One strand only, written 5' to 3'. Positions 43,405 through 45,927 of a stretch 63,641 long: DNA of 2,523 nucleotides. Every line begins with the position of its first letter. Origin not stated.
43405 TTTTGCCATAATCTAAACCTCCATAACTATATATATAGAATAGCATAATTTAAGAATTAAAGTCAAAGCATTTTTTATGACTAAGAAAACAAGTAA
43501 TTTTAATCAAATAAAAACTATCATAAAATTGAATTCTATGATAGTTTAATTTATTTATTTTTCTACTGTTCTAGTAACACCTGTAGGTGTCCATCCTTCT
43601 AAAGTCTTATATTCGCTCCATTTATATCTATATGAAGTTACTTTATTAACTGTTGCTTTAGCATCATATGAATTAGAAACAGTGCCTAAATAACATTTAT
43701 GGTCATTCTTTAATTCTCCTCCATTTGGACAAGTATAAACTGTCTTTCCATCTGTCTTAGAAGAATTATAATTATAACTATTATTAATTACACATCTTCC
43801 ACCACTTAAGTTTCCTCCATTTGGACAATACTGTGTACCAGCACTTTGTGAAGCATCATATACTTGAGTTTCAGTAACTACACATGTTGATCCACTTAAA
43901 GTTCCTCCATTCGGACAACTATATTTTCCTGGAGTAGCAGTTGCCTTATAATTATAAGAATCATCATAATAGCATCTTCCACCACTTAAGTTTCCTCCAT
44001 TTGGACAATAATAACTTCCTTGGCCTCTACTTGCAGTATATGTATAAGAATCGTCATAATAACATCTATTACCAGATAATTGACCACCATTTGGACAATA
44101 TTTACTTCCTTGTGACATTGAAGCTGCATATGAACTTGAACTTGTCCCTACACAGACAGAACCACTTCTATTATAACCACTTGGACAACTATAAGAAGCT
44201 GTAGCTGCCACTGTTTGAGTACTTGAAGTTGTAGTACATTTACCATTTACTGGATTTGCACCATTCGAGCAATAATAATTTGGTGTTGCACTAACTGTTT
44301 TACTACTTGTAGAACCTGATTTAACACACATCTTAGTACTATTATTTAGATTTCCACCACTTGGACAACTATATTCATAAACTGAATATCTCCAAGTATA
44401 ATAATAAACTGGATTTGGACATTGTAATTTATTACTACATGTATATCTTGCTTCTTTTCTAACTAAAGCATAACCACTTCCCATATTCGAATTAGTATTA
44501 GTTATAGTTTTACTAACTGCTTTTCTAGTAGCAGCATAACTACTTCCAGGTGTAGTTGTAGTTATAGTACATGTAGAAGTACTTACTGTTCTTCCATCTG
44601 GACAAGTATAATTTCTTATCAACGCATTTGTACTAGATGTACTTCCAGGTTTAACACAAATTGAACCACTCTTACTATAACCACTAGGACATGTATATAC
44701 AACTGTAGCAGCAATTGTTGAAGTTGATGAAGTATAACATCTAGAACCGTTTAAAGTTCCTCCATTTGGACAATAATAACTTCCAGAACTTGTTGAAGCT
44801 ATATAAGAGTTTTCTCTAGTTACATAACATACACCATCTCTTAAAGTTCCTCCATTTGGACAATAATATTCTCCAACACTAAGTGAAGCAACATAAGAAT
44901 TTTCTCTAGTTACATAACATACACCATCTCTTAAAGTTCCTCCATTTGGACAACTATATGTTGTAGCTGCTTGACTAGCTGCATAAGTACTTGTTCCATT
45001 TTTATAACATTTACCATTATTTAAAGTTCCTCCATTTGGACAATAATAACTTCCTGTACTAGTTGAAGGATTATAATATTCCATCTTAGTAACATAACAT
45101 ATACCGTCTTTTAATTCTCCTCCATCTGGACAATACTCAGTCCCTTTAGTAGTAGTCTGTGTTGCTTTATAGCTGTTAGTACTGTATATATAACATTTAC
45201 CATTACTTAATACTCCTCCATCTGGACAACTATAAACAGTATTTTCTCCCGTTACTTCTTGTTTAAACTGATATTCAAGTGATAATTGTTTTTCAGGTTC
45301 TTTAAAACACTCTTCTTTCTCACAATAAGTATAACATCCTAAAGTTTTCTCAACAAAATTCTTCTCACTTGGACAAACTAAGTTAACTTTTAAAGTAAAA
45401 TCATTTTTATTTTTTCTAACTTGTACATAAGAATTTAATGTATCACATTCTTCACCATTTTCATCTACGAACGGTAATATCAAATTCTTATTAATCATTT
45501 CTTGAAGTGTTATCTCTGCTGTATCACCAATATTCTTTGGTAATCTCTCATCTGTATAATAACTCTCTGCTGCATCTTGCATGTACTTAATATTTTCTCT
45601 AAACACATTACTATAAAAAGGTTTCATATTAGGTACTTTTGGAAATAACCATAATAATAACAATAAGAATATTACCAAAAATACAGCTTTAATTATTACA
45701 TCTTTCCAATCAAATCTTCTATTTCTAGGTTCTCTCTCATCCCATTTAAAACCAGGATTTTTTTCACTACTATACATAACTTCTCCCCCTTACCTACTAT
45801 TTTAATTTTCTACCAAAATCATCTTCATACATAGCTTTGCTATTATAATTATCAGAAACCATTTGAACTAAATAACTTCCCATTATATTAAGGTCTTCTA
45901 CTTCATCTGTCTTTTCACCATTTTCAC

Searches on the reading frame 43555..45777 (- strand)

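Call 54: search_protein_families(library=pfam, proteins=[window:43555-45777:-], max_evalue=0.001)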
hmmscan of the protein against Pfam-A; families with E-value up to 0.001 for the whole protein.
window:43555-45777:- (740 aa): 1 family
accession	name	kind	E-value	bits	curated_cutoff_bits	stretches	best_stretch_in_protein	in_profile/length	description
PF11781.13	Zn_ribbon_RRN7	-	1.3e-05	25.2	27.1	0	330-341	18-29/32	Zinc-finger of RNA-polymerase I-specific TFIIB, Rrn7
